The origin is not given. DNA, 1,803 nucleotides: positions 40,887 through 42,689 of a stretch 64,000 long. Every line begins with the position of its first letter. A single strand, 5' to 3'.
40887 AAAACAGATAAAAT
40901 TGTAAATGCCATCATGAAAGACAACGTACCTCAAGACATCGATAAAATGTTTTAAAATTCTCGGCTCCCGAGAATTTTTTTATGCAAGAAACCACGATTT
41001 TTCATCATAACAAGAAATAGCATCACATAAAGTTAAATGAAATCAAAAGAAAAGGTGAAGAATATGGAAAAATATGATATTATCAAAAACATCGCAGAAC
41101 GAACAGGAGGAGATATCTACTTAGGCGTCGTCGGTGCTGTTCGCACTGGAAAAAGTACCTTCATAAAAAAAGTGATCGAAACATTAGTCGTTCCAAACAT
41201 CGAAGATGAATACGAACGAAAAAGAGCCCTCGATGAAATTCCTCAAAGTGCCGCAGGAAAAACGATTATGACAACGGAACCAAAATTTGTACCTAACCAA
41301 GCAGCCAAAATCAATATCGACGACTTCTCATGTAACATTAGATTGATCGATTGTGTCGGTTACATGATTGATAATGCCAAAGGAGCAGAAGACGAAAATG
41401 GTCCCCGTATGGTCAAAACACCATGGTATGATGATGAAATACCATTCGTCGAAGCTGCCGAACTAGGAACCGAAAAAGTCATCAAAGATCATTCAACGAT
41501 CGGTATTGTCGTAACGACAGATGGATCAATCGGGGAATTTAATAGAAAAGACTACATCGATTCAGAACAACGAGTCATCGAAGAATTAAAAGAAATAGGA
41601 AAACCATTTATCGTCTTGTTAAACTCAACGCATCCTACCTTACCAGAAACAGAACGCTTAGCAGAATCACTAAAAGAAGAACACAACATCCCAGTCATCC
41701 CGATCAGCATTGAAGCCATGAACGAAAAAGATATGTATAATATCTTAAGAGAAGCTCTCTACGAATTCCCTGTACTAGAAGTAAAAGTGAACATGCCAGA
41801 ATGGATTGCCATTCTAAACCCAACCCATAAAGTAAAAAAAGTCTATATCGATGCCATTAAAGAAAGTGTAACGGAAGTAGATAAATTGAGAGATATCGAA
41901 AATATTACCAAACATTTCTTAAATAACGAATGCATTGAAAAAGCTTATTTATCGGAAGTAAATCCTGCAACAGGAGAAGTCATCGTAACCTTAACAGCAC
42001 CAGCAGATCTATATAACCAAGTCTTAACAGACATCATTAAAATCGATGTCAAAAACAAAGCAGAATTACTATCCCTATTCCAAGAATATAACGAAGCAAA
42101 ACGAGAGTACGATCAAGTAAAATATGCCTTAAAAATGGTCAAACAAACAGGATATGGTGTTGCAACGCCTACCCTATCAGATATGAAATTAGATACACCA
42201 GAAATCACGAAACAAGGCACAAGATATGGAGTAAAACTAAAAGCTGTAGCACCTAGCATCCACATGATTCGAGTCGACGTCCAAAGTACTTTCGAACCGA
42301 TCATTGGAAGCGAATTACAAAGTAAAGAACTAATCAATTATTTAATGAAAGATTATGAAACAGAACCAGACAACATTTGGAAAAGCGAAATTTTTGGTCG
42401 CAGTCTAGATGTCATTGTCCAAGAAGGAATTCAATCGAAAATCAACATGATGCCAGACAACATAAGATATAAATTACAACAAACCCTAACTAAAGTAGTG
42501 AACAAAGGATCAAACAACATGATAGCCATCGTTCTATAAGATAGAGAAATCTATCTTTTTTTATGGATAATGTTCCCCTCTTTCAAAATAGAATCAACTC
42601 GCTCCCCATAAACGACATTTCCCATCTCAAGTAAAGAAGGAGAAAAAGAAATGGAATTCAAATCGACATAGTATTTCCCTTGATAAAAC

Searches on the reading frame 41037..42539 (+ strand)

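Call 47: search_protein_families(library=pfam, proteins=[window:41037-42539:+], max_evalue=0.0001)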
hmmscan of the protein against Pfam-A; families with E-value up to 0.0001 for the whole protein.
window:41037-42539:+ (500 aa): 3 families
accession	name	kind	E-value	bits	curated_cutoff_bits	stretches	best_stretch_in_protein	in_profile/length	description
PF09547.16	SpoIVA_ATPase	-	2.2e-110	368.1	26.6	1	10-245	1-237/237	Stage IV sporulation protein A, ATPase domain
PF20438.3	SpoIVA_middle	-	3.1e-58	197.2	25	1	246-424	1-179/179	Stage IV sporulation protein A, middle domain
PF20439.3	SpoIVA_C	-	3.4e-29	101.2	25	1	425-500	1-76/76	Sporulation stage IV protein A, C-terminal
